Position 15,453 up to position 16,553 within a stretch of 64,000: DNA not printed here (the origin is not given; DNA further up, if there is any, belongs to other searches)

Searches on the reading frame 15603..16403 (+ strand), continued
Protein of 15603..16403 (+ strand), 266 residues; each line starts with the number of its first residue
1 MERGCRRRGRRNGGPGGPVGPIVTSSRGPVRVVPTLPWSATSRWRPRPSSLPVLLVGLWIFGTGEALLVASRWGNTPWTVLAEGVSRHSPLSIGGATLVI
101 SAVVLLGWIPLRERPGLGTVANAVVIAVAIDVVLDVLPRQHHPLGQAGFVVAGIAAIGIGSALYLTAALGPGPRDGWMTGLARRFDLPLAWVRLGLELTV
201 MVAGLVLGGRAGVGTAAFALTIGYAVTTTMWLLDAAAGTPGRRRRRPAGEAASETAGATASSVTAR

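Call 48: find_encoding_contigs(protein=P0013, flank=3000, max_places=2)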
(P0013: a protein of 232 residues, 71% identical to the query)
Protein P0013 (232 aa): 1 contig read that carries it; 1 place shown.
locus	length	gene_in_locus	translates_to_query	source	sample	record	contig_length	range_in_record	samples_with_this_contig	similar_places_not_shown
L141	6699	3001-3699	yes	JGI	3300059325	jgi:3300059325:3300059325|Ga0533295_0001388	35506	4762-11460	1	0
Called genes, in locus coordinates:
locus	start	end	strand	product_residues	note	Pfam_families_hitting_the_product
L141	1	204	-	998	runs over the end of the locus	PF07517:SecA_DEAD, PF01043:SecA_PP_bind, PF21090:P-loop_SecA, PF07516:SecA_SW, PF02810:SEC-C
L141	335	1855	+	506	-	PF00999:Na_H_Exchanger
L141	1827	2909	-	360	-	PF01699:Na_Ca_ex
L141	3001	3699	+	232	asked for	PF19700:DUF6198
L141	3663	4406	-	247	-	PF00072:Response_reg, PF00196:GerE, PF08281:Sigma70_r4_2 (weak), PF13384:HTH_23 (weak)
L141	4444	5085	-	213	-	PF02482:Ribosomal_S30AE, PF16321:Ribosom_S30AE_C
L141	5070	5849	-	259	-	PF00156:Pribosyltran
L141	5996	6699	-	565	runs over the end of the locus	PF25976:LpqB_N, PF10646:Germane, PF10647:Gmad1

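Call 59: search_protein_families(library=pfam, proteins=[window:15669-16403:+], max_evalue=0.01)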
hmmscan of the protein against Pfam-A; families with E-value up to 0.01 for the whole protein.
window:15669-16403:+ (244 aa): 1 family
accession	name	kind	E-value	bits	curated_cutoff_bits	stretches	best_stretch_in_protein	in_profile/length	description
PF02588.21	YitT_membrane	-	0.0024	17.7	24.3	1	68-191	42-163/205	Uncharacterised 5xTM membrane BCR, YitT family COG1284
